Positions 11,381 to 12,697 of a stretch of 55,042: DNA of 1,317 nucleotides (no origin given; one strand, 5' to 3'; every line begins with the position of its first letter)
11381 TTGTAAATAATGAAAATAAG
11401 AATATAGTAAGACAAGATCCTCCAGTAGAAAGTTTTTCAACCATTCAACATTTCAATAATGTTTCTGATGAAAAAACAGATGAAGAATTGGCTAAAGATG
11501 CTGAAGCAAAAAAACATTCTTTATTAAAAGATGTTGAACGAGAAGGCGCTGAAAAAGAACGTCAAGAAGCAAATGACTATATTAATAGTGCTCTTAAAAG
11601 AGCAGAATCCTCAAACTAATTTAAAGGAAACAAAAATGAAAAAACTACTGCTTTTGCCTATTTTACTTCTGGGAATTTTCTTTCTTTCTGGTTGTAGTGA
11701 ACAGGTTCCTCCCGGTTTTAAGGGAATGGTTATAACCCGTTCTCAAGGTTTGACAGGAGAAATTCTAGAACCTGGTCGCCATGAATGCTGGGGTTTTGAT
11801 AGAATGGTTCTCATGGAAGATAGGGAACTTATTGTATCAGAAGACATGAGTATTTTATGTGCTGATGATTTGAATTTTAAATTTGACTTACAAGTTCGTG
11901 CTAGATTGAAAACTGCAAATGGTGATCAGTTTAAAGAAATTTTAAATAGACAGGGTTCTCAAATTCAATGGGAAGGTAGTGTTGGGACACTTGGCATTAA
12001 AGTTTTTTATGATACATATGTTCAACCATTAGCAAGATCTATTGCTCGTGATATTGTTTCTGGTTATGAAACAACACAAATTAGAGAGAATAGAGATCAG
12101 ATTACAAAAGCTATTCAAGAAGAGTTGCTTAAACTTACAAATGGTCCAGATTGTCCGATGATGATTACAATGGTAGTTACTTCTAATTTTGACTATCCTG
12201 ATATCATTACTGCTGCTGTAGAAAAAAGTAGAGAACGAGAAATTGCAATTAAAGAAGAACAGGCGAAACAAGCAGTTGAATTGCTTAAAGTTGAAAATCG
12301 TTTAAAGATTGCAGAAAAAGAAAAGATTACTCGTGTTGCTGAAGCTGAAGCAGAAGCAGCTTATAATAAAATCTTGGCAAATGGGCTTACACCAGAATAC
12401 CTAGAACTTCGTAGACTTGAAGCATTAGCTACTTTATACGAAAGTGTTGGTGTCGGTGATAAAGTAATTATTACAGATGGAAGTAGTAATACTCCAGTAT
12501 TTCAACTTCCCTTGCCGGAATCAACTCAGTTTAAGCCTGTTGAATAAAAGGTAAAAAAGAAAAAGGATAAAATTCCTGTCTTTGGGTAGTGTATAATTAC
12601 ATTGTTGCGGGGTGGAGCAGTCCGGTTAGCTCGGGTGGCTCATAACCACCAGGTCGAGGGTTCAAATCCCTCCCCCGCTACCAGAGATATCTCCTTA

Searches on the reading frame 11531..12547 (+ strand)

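Call 22: search_protein_families(library=pfam, proteins=[window:11531-12547:+], max_evalue=0.001)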
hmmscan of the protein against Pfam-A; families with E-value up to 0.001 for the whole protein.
window:11531-12547:+ (338 aa): 1 family
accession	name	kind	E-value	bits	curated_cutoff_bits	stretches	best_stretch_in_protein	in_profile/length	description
PF01145.31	Band_7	-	6.9e-10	39.7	23.6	1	58-246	2-171/176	SPFH domain / Band 7 family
